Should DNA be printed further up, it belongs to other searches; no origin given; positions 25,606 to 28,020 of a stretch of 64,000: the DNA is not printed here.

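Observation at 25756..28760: NHL propeller translationally coupled to a multihaem cytochrome built around five small beta-module repeats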

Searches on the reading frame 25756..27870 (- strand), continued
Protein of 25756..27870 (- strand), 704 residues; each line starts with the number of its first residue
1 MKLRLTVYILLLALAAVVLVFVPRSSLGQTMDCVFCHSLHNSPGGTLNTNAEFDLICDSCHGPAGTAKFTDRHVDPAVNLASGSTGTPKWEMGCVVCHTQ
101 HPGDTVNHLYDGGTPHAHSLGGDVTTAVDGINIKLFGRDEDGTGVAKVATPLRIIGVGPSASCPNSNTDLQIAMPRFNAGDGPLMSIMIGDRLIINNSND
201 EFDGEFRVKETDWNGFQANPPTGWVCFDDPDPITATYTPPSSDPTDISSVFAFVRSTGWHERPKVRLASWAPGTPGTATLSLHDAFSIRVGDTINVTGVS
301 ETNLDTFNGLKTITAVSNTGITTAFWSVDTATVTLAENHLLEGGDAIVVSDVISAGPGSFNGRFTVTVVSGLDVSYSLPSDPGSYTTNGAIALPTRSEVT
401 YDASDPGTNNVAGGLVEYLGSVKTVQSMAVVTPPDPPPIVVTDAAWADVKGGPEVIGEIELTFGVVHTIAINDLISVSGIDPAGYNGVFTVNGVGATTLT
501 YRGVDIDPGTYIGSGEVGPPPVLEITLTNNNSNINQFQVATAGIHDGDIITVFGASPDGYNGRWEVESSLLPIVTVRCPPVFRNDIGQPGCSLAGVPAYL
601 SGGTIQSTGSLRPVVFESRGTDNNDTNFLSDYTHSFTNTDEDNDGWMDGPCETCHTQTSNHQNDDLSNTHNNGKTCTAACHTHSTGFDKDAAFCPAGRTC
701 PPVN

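Call 48: search_protein_families(library=ncbifam, proteins=[L004:1895-3907:+, L011:10983-12923:+, L004:1218-1892:+, L004:4968-6704:+, L011:8160-8837:+, L006:13039-13728:+, L004:10862-11464:+, L004:11461-12390:+, L004:12400-13626:+, P0064], max_evalue=0.01)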
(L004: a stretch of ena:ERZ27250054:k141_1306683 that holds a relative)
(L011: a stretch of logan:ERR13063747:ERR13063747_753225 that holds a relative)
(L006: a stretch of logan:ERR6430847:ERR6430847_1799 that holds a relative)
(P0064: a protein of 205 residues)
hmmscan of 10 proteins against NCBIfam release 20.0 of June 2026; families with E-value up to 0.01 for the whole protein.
L004:1895-3907:+ (670 aa): 0 families

L011:10983-12923:+ (646 aa): 1 family
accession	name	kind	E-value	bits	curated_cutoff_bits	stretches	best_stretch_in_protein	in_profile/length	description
NF052337.1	tail_tube_6XGR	equivalog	0.003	17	60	1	364-448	91-175/245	phage tail tube protein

L004:1218-1892:+ (224 aa): 6 families
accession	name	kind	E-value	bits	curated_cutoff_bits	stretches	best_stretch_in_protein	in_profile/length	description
TIGR01905.1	paired_CXXCH_1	subfamily_domain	4e-22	77.9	25.2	2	141-181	1-40/41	doubled CXXCH domain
TIGR03508.1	decahem_SO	subfamily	3.7e-19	69.2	192.2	2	118-214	117-210/258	DmsE family decaheme c-type cytochrome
NF041028.1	decahem_GSU2203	exception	3.7e-09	36.2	325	1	99-212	142-241/317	GSU2203 family decaheme c-type cytochrome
TIGR03153.1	cytochr_NrfH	equivalog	0.00015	21.8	134.2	1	168-211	26-70/138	cytochrome c nitrite reductase small subunit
NF000612.0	PRK00019.1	equivalog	0.00074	19.1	70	1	168-210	11-52/72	50S ribosomal protein L31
NF049875.1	NetB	exception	0.0021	17.9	380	0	114-180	131-198/211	Nrf-like electron transfer protein NetB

L004:4968-6704:+ (578 aa): 6 families
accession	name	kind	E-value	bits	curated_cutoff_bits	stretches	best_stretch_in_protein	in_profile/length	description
TIGR01905.1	paired_CXXCH_1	subfamily_domain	4.3e-17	61.7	25.2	2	178-213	5-38/41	doubled CXXCH domain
TIGR03508.1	decahem_SO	subfamily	2.9e-13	49.9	192.2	2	178-308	142-248/258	DmsE family decaheme c-type cytochrome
NF041028.1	decahem_GSU2203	exception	1.4e-07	31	325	1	179-281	125-208/317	GSU2203 family decaheme c-type cytochrome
TIGR03146.1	cyt_nit_nrfB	equivalog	1.8e-07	31.5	166.6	1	431-523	41-124/145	cytochrome c nitrite reductase pentaheme subunit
NF008659.0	PRK11659.1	equivalog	2.5e-05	24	184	1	430-523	75-150/188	cytochrome c nitrite reductase pentaheme subunit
NF040971.1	cytc_ExtS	equivalog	0.0024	17.1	100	1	245-343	22-108/262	selenite/tellurite reduction operon c-type cytochrome lipoprotein ExtS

L011:8160-8837:+ (225 aa): 5 families
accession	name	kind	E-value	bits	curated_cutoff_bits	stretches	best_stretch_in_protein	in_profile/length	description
TIGR01905.1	paired_CXXCH_1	subfamily_domain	1.4e-08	34.5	25.2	1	188-224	6-37/41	doubled CXXCH domain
NF041028.1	decahem_GSU2203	exception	5.4e-05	22.5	325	1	187-224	173-208/317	GSU2203 family decaheme c-type cytochrome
TIGR03508.1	decahem_SO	subfamily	6.8e-05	22.5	192.2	1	185-224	140-175/258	DmsE family decaheme c-type cytochrome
TIGR03507.1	decahem_SO1788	subfamily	9.2e-05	21.1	209.3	1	31-114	224-310/672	OmcA/MtrC family decaheme c-type cytochrome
NF008659.0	PRK11659.1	equivalog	0.0073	16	184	0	188-224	135-168/188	cytochrome c nitrite reductase pentaheme subunit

L006:13039-13728:+ (229 aa): 6 families
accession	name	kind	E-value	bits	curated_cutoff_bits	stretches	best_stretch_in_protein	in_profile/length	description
TIGR01905.1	paired_CXXCH_1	subfamily_domain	5.9e-10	38.9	25.2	1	198-227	9-36/41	doubled CXXCH domain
TIGR03508.1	decahem_SO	subfamily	1.7e-07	31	192.2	1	71-136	32-84/258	DmsE family decaheme c-type cytochrome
TIGR03507.1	decahem_SO1788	subfamily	4.4e-05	22.1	209.3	1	71-146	574-641/672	OmcA/MtrC family decaheme c-type cytochrome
NF008659.0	PRK11659.1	equivalog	5.4e-05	23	184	0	196-228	136-168/188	cytochrome c nitrite reductase pentaheme subunit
TIGR03146.1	cyt_nit_nrfB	equivalog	0.0013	19.1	166.6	0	196-228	110-142/145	cytochrome c nitrite reductase pentaheme subunit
TIGR03153.1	cytochr_NrfH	equivalog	0.0013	18.8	134.2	0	73-133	52-113/138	cytochrome c nitrite reductase small subunit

L004:10862-11464:+ (200 aa): 4 families
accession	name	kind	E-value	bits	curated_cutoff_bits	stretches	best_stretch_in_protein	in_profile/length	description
TIGR03508.1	decahem_SO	subfamily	0.00055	19.5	192.2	1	57-160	5-155/258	DmsE family decaheme c-type cytochrome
TIGR03146.1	cyt_nit_nrfB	equivalog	0.0015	18.9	166.6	0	115-163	10-55/145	cytochrome c nitrite reductase pentaheme subunit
NF041374.1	GDCCVxC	domain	0.003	17.8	40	0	41-68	11-38/58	GDCCVxC domain-containing (seleno)protein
NF008659.0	PRK11659.1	equivalog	0.0075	16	184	0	117-161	47-88/188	cytochrome c nitrite reductase pentaheme subunit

L004:11461-12390:+ (309 aa): 49 families (the best 25 are shown)
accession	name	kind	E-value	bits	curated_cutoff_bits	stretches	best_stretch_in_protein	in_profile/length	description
NF045797.1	DsrO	equivalog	2.3e-57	194.2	200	1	85-307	34-234/235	sulfate reduction electron transfer complex DsrMKJOP subunit DsrO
NF041782.1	mnquin_red_QrcC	equivalog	2.2e-48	165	400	1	95-308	1-226/239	menaquinone reductase iron-sulfur cluster-binding subunit QrcC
NF041715.1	arsenate_red_ArrB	equivalog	1.1e-34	120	450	2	236-307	154-225/233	arsenate respiratory reductase iron-sulfur subunit ArrB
NF011569.0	PRK14993.1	equivalog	6e-34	117.6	416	1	96-307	45-222/244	tetrathionate reductase subunit TtrB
TIGR03149.1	cyt_nit_nrfC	equivalog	3.2e-32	111.7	377.6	2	243-305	151-214/225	cytochrome c nitrite reductase Fe-S protein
TIGR02951.1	DMSO_dmsB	equivalog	1.9e-29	102.8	214.1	2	95-223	2-123/161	DMSO/selenate family reductase complex B subunit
NF008134.0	PRK10882.1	equivalog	2.6e-27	95.7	263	2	96-219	40-168/329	hydrogenase 2 operon protein HybA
NF045715.1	sulf_resp_HmcB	equivalog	1.3e-26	93.4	420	1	74-274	20-197/307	sulfate respiration complex iron-sulfur protein HmcB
TIGR03478.1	DMSO_red_II_bet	subfamily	9.3e-24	83.9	480.7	2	158-216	124-183/321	DMSO reductase family type II enzyme, iron-sulfur subunit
NF038355.1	FDH3_beta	equivalog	4.3e-23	82.3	240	1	156-274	45-163/180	formate dehydrogenase FDH3 subunit beta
TIGR01582.1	FDH-beta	equivalog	3.4e-19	69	334.7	1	98-277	25-184/283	formate dehydrogenase subunit beta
NF042979.1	EthbenzDh_ebdB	equivalog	1.7e-18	66.6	740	2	159-216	147-205/354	ethylbenzene dehydrogenase subunit beta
NF009451.0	PRK12809.1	equivalog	1.6e-14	53.2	1154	1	133-269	25-133/639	formate-dependent uric acid utilization protein YgfT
NF007382.0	PRK09898.1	equivalog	5e-14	52.3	213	1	101-211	65-170/208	ferredoxin-like protein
TIGR01660.1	narH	equivalog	1.1e-13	50.5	524.05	1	159-217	177-236/492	nitrate reductase subunit beta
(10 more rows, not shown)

L004:12400-13626:+ (408 aa): 3 families
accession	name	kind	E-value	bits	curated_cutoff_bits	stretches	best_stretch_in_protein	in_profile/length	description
NF045798.1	DsrP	equivalog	3.3e-123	411.5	350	1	11-394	2-345/346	sulfate reduction electron transfer complex DsrMKJOP subunit DsrP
NF041784.1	mnquin_red_QrcD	equivalog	1e-16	61.3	570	2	215-384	223-393/408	menaquinone reductase integral membrane subunit QrcD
NF011568.0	PRK14992.1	equivalog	1.5e-07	31.1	314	1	53-260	14-215/341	tetrathionate reductase subunit TtrC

P0064 (205 aa): 9 families
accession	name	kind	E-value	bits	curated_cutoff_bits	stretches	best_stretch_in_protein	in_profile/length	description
TIGR03508.1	decahem_SO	subfamily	7.1e-09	35.5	192.2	1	28-97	187-250/258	DmsE family decaheme c-type cytochrome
NF041028.1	decahem_GSU2203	exception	6.3e-07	28.9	325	1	23-100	116-186/317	GSU2203 family decaheme c-type cytochrome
TIGR03153.1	cytochr_NrfH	equivalog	3.3e-05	24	134.2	0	10-66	5-62/138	cytochrome c nitrite reductase small subunit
TIGR03507.1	decahem_SO1788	subfamily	4.3e-05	22.2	209.3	1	8-102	225-309/672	OmcA/MtrC family decaheme c-type cytochrome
NF045713.1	CxxCH_16_HmcA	equivalog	0.00046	18.9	400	1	30-99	172-237/541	sulfate respiration complex hexadecaheme cytochrome HmcA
TIGR01905.1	paired_CXXCH_1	subfamily_domain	0.0005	19.9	25.2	1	31-65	5-38/41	doubled CXXCH domain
NF045722.1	c3_cytochr_TmcA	equivalog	0.0018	18.1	114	1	32-76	80-124/125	acidic tetraheme cytochrome c3 TmcA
TIGR04315.1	octaheme_Shew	subfamily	0.0076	15.3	375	1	26-75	213-262/440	tetrathionate reductase family octaheme c-type cytochrome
TIGR02161.1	napC_nirT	subfamily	0.0088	15.9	310.6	1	48-99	37-86/185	periplasmic nitrate (or nitrite) reductase c-type cytochrome, NapC/NirT family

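Call 51: search_protein_families(library=phrogs, proteins=[P0001, P0043, P0048, P0059, P0060, P0065, P0070, P0090, P0113], max_evalue=0.001)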
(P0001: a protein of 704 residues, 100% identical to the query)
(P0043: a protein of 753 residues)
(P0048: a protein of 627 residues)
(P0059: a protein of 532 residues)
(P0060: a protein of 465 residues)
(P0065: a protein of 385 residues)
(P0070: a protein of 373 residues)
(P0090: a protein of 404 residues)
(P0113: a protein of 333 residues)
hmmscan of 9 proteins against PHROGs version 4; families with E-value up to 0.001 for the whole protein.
P0001 (704 aa): 1 family
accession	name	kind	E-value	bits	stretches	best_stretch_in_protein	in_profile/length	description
phrog_9998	-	unknown function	1.6e-08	35.2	0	459-515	53-110/401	-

P0043 (753 aa): 4 families
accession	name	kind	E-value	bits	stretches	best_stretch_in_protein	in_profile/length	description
phrog_9998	-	unknown function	1.3e-33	117.8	4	465-525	41-102/401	-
phrog_5838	-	head and packaging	7.3e-19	68.1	2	466-525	381-441/1106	virion structural protein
phrog_701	-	head and packaging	2.2e-15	54.5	1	178-230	959-1010/6136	virion structural protein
phrog_19630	-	head and packaging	2.3e-14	53.1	1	178-230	955-1006/1266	virion structural protein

P0048 (627 aa): 4 families
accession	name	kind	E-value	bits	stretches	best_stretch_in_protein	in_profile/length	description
phrog_9998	-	unknown function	1.3e-36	127.7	4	258-327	40-109/401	-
phrog_5838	-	head and packaging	2.9e-27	95.9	4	241-336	362-457/1106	virion structural protein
phrog_19630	-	head and packaging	9.9e-20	70.9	2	177-243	944-1011/1266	virion structural protein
phrog_701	-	head and packaging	4.8e-17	60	2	177-243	948-1015/6136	virion structural protein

P0059 (532 aa): 5 families
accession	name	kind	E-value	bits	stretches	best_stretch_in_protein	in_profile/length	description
phrog_9998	-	unknown function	1.4e-21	78.2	3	191-254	47-109/401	-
phrog_5838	-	head and packaging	5.9e-18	65.1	2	182-258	377-454/1106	virion structural protein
phrog_19630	-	head and packaging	2.3e-15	56.4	2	291-399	924-1030/1266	virion structural protein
phrog_701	-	head and packaging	1.2e-14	52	3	291-391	928-1026/6136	virion structural protein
phrog_1945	-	unknown function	0.00042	21.6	0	207-283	15-85/94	-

P0060 (465 aa): 4 families
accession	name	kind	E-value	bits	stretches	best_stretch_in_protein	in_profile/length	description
phrog_9998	-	unknown function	9.9e-27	95.2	4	188-264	41-117/401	-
phrog_19630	-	head and packaging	5.4e-20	71.8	3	125-190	952-1017/1266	virion structural protein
phrog_701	-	head and packaging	7.8e-18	62.6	3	126-190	957-1021/6136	virion structural protein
phrog_5838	-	head and packaging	5.2e-10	38.7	2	128-178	391-442/1106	virion structural protein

P0065 (385 aa): 4 families
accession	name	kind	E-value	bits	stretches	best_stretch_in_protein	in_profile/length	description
phrog_9998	-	unknown function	8.3e-22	78.9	3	22-97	41-116/401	-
phrog_5838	-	head and packaging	7.5e-09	34.9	1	189-250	386-445/1106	virion structural protein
phrog_19630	-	head and packaging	9.4e-08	31.2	0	196-243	954-1002/1266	virion structural protein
phrog_701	-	head and packaging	3.9e-07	27.1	0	195-244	957-1007/6136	virion structural protein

P0070 (373 aa): 5 families
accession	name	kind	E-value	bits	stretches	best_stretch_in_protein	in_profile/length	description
phrog_9998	-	unknown function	5.4e-22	79.6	3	103-159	46-101/401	-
phrog_5838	-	head and packaging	2e-21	76.6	3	218-305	373-456/1106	virion structural protein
phrog_701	-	head and packaging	9.6e-14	49.1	2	241-284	960-1003/6136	virion structural protein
phrog_19630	-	head and packaging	2.2e-13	49.9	2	242-282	957-997/1266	virion structural protein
phrog_529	-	tail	5.7e-08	32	0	109-160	295-349/1498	tail fiber protein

P0090 (404 aa): 5 families
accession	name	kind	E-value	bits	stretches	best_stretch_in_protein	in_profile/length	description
phrog_9998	-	unknown function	2.7e-21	77.3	3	243-319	43-115/401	-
phrog_19630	-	head and packaging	1.6e-11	43.7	1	38-110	942-1014/1266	virion structural protein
phrog_701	-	head and packaging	8.5e-11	39.3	1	39-110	947-1018/6136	virion structural protein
phrog_5838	-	head and packaging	2.3e-10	39.9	1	47-105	388-446/1106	virion structural protein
phrog_529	-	tail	3.9e-07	29.2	1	33-98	275-345/1498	tail fiber protein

P0113 (333 aa): 4 families
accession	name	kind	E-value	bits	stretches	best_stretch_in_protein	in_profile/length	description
phrog_9998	-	unknown function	1.4e-20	74.9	2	89-140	49-101/401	-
phrog_5838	-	head and packaging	2.2e-15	56.5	2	89-294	257-468/1106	virion structural protein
phrog_701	-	head and packaging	2.8e-07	27.6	1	21-67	957-1003/6136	virion structural protein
phrog_19630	-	head and packaging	1.7e-06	27.1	1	22-66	954-998/1266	virion structural protein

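Call 57: find_related_loci(query=A3, collection=genome_contigs, flank=10000)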
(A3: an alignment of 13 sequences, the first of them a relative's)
Query A3 (205 aa) in genome_contigs; peptide patterns used: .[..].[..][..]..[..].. (x = any residue, [..] = any of these).
600 stretches matched a pattern (row limit reached: there are more); 492 encode a relative of the query (tblastn E <= 1e-3); the best 80 are kept; 79 distinct loci.
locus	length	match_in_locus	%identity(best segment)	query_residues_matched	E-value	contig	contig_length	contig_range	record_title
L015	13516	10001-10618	55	1-205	8e-73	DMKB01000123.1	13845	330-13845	MAG TPA_asm: Nitrospiraceae bacterium isolate UBA9217 contig_94297, whole genome shotgun sequence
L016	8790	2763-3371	49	1-203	3e-63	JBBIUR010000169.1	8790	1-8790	MAG: Myxococcales bacterium isolate STF170223_bin_58 NODE_7816_length_8790_cov_4.867773, whole genome shotgun sequence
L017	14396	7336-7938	50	3-203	7e-61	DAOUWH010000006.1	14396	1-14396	MAG TPA_asm: Nitrospirota bacterium isolate CSMAG_870 CSMAG_870_k127_806979_length_14396_cov_34.6804, whole genome shotg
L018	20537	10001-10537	51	8-203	4e-56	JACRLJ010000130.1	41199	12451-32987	MAG: Candidatus Hydrogenedentota bacterium isolate NC_groundwater_1878_Pr3_B-0.1um_59_9 SR2-18-B1_coassembly_297306, who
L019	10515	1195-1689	52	26-199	5e-52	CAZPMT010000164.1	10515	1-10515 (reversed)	MAG TPA_asm: uncultured Nitrospiraceae bacterium isolate SRP302447_co3_797 genome assembly, contig: NODE_17867_length_10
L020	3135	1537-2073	48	20-205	5e-52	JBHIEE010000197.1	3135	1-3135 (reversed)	MAG: Candidatus Aminicenantia bacterium isolate b3.sp2_bin.19 NODE_17147_length_3135_cov_8.310390, whole genome shotgun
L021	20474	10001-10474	56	33-203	1e-51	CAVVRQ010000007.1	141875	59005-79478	MAG: uncultured beta proteobacterium isolate MFD02832.bin.1.133 genome assembly, contig: contig_16859, whole genome shot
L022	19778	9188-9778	45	1-199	2e-48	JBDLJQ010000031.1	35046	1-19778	MAG: Acidobacteriota bacterium isolate MAG103 MAG103_31, whole genome shotgun sequence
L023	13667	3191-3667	51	32-203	2e-48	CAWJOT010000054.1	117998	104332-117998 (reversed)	MAG: uncultured proteobacterium isolate MFD02832.bin.2.24 genome assembly, contig: contig_7846, whole genome shotgun seq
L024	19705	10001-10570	45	1-204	7e-45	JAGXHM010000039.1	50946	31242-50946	MAG: Deltaproteobacteria bacterium isolate LH_M62 k141_409243, whole genome shotgun sequence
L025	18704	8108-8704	47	6-203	1e-43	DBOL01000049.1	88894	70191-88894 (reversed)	MAG TPA_asm: Candidatus Aminicenantes bacterium UBA647 UBA647_contig_1064, whole genome shotgun sequence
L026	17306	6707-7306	42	11-203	2e-41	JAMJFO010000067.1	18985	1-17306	MAG: Desulfobulbaceae bacterium isolate B4-01 NODE_67_length_18985_cov_7.353407, whole genome shotgun sequence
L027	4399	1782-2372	41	4-203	4e-40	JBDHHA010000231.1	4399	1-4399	MAG: Gemmatimonadota bacterium isolate M8-62_Bin_109 M8-62_Bin_109_scaffold_131095, whole genome shotgun sequence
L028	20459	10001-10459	46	35-203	2e-37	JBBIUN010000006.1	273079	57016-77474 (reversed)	MAG: Gemmatimonadota bacterium isolate TCS170221_bin_54 NODE_33_length_273079_cov_26.966966, whole genome shotgun sequen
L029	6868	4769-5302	40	8-203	1e-32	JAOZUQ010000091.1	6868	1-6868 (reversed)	MAG: Candidatus Aminicenantes bacterium isolate GMC8.metabat2.13 GMC8_13426_length_6868_cov_8.071628, whole genome shotg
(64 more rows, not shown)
